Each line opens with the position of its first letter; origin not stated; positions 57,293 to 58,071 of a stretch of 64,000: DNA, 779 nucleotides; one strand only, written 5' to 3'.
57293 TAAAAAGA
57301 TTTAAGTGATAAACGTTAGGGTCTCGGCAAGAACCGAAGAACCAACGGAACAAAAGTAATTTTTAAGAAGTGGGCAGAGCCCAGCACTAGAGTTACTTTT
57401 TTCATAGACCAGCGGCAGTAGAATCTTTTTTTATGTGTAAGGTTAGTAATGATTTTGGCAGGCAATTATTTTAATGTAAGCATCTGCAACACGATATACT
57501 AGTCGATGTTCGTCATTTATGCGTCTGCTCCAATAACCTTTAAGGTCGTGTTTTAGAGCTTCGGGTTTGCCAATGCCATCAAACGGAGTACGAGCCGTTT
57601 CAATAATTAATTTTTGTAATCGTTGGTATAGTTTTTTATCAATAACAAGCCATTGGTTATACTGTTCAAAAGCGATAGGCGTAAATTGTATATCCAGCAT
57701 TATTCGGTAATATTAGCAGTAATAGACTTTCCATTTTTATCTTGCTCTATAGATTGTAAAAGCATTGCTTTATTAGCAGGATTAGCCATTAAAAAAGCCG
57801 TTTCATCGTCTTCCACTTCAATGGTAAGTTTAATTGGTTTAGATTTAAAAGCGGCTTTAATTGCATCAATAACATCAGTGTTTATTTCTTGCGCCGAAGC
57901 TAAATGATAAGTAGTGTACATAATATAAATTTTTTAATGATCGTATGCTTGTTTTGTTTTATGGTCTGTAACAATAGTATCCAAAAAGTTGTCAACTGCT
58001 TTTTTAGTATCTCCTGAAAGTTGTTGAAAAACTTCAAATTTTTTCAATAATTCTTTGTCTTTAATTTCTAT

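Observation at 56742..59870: Approx. 3-kb accessory islet (XRE regulator, YefM-YoeB, ORF6N protein, lipoprotein) between the ROK kinase and ispH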

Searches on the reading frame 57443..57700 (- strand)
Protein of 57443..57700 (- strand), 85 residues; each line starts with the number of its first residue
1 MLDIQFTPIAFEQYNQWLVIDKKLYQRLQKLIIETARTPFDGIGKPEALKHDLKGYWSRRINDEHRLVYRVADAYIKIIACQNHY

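Call 6: search_protein_families(library=pfam, proteins=[window:57443-57700:-], max_evalue=0.01)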
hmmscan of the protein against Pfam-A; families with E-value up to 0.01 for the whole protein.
window:57443-57700:- (85 aa): 3 families
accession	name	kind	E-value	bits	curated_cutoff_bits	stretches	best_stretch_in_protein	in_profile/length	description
PF06769.20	YoeB_toxin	-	2.4e-32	111.2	27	1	6-85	1-80/80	YoeB-like toxin of bacterial type II toxin-antitoxin system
PF05015.19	HigB-like_toxin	-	0.0011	19.8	27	1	22-77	27-84/91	RelE-like toxin of type II toxin-antitoxin system HigB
PF05016.21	ParE_toxin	-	0.0021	19.1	23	1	21-74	25-76/89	ParE toxin of type II toxin-antitoxin system, parDE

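Call 7: search_protein_families(library=padloc, proteins=[window:57443-57700:-], max_evalue=0.01)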
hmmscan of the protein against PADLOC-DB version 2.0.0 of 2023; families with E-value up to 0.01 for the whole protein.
window:57443-57700:- (85 aa): 0 families

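Call 20: search_protein_families(library=ncbifam, proteins=[window:57443-57700:-], max_evalue=0.1)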
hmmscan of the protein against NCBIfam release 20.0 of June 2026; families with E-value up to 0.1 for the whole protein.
window:57443-57700:- (85 aa): 4 families
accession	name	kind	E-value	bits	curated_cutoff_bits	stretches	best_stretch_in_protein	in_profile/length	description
TIGR02116.1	toxin_Txe_YoeB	equivalog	1.3e-28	99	51.8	1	6-85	1-80/80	Txe/YoeB family addiction module toxin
TIGR00053.1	TIGR00053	subfamily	0.0004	20.9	87.25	1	11-84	10-87/92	YafQ family addiction module toxin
TIGR02385.1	RelE_StbE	subfamily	0.038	14.5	27.9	1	32-79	33-79/88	type II toxin-antitoxin system mRNA interferase toxin, RelE/StbE family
TIGR04514.1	GWxTD_dom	domain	0.084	13.4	28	1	24-83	2-60/105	GWxTD domain-containing protein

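Call 21: search_protein_families(library=phrogs, proteins=[window:57443-57700:-], max_evalue=0.01)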
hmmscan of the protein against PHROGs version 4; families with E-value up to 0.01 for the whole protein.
window:57443-57700:- (85 aa): 2 families
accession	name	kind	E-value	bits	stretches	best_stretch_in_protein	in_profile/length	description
phrog_1213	-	moron, auxiliary metabolic gene and host takeover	2e-15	58.1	1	1-85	2-84/88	RelE-like toxin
phrog_3066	-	moron, auxiliary metabolic gene and host takeover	0.0002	22.5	1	22-77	28-84/94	toxin of TA system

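Call 105: search_solved_structures(query=window:57443-57700:-, max_evalue=0.00001, show_alignments=1)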
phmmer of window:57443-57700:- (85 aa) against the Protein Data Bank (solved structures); distinct sequences matched with E-value up to 0.00001: 6.
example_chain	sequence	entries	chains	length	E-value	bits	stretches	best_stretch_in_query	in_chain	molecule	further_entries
2a6q_E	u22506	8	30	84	7.1e-24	86.9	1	9-85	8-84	Toxin yoeB | TOXIN OF THE YOEB-YEFM TOXIN-ANTITOXIN SYSTEM | Addiction module toxin, Txe/YoeB family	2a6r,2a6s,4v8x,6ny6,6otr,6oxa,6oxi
3oei_C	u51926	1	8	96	1.4e-23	85.9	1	3-85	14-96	RelK (Toxin Rv3358)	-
6l8e_E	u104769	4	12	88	1.4e-21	79.5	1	2-85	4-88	YoeB toxin | YoeB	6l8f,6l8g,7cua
7bwf_A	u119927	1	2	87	7e-21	77.3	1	2-85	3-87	Addiction module antitoxin RelB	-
6n90_A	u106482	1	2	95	9.4e-19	70.5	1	6-85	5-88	Uncharacterized protein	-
8yxv_F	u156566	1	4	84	2.2e-18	69.3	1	4-85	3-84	Putative mRNA interferase YoeB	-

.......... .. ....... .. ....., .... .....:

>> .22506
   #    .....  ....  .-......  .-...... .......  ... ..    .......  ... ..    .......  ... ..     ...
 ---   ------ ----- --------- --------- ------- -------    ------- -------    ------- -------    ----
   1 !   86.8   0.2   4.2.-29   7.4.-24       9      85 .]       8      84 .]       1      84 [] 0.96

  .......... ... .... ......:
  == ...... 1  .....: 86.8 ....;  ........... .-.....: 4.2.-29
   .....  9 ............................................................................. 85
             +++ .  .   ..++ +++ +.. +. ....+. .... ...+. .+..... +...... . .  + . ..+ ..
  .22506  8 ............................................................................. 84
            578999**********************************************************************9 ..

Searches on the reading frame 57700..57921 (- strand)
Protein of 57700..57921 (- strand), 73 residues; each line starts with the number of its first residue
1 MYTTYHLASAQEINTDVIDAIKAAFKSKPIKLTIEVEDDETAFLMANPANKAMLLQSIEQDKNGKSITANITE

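Call 6: search_protein_families(library=pfam, proteins=[window:57700-57921:-], max_evalue=0.01)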
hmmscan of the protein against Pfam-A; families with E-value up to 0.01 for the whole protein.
window:57700-57921:- (73 aa): 0 families

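Call 7: search_protein_families(library=padloc, proteins=[window:57700-57921:-], max_evalue=0.01)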
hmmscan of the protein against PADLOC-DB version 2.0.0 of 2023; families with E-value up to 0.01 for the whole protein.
window:57700-57921:- (73 aa): 0 families

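Call 20: search_protein_families(library=ncbifam, proteins=[window:57700-57921:-], max_evalue=0.1)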
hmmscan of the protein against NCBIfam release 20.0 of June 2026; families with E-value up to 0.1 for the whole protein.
window:57700-57921:- (73 aa): 2 families
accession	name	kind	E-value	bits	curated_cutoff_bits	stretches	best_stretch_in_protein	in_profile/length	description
NF008499.0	PRK11409.1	equivalog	6.5e-06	26.2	121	1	39-73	49-83/83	YoeB-YefM toxin-antitoxin system antitoxin YefM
NF006265.0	PRK08412.1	equivalog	0.016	13.3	749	1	14-72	454-512/827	flagellar hook-associated protein FlgL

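Call 21: search_protein_families(library=phrogs, proteins=[window:57700-57921:-], max_evalue=0.01)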
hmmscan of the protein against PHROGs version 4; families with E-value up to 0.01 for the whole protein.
window:57700-57921:- (73 aa): 2 families
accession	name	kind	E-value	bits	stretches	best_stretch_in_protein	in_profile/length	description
phrog_10078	-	unknown function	0.00046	21.2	1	40-70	50-80/87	-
phrog_7101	-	unknown function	0.0025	18.8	1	14-70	93-146/220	-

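Call 69: search_protein_families(library=pfam, proteins=[window:57700-57921:-], max_evalue=10)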
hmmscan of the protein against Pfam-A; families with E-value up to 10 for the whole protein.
window:57700-57921:- (73 aa): 3 families
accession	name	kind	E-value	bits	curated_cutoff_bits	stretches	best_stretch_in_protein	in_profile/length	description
PF10209.14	DUF2340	-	0.041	14.7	25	1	7-51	46-88/120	Uncharacterized conserved protein (DUF2340)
PF12864.12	DUF3822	-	0.068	12.8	24.9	1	25-72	7-55/241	Protein of unknown function (DUF3822)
PF18582.6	HZS_alpha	-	0.13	13.2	26.6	1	20-63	32-74/98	Hydrazine synthase alpha subunit middle domain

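Call 70: search_solved_structures(query=window:57700-57921:-, max_evalue=10, show_alignments=3)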
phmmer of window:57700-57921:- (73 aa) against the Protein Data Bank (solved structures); distinct sequences matched with E-value up to 10: 15.
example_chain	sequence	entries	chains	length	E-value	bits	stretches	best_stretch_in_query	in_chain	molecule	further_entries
2a6q_A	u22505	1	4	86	0.0046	20.3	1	39-71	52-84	Antitoxin yefM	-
4yxx_A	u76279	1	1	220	0.0091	19.4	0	8-37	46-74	dTor_6x35L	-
9rar_A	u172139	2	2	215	0.067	16.7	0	7-46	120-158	TRP_F43W | [(sulfaNHC)Au].TRP_F43W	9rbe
6l8g_A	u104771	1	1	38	0.078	16.5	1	40-71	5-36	Antitoxin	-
9h10_A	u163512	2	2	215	0.079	16.5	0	7-44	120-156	[(sulfaNHC)Au].TRP_18 | Tandem-repeat protein (TRP)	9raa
9raq_A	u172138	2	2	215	0.087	16.3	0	7-45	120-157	TRP_F43W/E39L | [(sulfaNHC)Au].TRP_F43W/E39L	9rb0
6l8e_A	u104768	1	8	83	0.089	16.3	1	39-71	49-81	YefM Antitoxin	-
6l8f_B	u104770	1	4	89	0.11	16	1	39-71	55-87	Antitoxin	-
7bwf_D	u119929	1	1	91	0.12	15.9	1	39-71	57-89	Antitoxin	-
1zcz_A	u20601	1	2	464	0.12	15.9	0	21-46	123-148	Bifunctional purine biosynthesis protein purH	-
7bwf_B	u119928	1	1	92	0.12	15.9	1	39-71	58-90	Antitoxin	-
3cto_A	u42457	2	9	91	0.42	14.2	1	39-67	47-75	Uncharacterized protein Rv3357/MT3465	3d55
8c3w_A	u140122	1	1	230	0.43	14.1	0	7-46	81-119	dnHEM1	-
3oei_A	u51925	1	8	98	0.51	13.9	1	39-67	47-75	RelJ (Antitoxin Rv3357)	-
1l5p_A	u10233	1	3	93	0.72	13.4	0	35-54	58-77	ferredoxin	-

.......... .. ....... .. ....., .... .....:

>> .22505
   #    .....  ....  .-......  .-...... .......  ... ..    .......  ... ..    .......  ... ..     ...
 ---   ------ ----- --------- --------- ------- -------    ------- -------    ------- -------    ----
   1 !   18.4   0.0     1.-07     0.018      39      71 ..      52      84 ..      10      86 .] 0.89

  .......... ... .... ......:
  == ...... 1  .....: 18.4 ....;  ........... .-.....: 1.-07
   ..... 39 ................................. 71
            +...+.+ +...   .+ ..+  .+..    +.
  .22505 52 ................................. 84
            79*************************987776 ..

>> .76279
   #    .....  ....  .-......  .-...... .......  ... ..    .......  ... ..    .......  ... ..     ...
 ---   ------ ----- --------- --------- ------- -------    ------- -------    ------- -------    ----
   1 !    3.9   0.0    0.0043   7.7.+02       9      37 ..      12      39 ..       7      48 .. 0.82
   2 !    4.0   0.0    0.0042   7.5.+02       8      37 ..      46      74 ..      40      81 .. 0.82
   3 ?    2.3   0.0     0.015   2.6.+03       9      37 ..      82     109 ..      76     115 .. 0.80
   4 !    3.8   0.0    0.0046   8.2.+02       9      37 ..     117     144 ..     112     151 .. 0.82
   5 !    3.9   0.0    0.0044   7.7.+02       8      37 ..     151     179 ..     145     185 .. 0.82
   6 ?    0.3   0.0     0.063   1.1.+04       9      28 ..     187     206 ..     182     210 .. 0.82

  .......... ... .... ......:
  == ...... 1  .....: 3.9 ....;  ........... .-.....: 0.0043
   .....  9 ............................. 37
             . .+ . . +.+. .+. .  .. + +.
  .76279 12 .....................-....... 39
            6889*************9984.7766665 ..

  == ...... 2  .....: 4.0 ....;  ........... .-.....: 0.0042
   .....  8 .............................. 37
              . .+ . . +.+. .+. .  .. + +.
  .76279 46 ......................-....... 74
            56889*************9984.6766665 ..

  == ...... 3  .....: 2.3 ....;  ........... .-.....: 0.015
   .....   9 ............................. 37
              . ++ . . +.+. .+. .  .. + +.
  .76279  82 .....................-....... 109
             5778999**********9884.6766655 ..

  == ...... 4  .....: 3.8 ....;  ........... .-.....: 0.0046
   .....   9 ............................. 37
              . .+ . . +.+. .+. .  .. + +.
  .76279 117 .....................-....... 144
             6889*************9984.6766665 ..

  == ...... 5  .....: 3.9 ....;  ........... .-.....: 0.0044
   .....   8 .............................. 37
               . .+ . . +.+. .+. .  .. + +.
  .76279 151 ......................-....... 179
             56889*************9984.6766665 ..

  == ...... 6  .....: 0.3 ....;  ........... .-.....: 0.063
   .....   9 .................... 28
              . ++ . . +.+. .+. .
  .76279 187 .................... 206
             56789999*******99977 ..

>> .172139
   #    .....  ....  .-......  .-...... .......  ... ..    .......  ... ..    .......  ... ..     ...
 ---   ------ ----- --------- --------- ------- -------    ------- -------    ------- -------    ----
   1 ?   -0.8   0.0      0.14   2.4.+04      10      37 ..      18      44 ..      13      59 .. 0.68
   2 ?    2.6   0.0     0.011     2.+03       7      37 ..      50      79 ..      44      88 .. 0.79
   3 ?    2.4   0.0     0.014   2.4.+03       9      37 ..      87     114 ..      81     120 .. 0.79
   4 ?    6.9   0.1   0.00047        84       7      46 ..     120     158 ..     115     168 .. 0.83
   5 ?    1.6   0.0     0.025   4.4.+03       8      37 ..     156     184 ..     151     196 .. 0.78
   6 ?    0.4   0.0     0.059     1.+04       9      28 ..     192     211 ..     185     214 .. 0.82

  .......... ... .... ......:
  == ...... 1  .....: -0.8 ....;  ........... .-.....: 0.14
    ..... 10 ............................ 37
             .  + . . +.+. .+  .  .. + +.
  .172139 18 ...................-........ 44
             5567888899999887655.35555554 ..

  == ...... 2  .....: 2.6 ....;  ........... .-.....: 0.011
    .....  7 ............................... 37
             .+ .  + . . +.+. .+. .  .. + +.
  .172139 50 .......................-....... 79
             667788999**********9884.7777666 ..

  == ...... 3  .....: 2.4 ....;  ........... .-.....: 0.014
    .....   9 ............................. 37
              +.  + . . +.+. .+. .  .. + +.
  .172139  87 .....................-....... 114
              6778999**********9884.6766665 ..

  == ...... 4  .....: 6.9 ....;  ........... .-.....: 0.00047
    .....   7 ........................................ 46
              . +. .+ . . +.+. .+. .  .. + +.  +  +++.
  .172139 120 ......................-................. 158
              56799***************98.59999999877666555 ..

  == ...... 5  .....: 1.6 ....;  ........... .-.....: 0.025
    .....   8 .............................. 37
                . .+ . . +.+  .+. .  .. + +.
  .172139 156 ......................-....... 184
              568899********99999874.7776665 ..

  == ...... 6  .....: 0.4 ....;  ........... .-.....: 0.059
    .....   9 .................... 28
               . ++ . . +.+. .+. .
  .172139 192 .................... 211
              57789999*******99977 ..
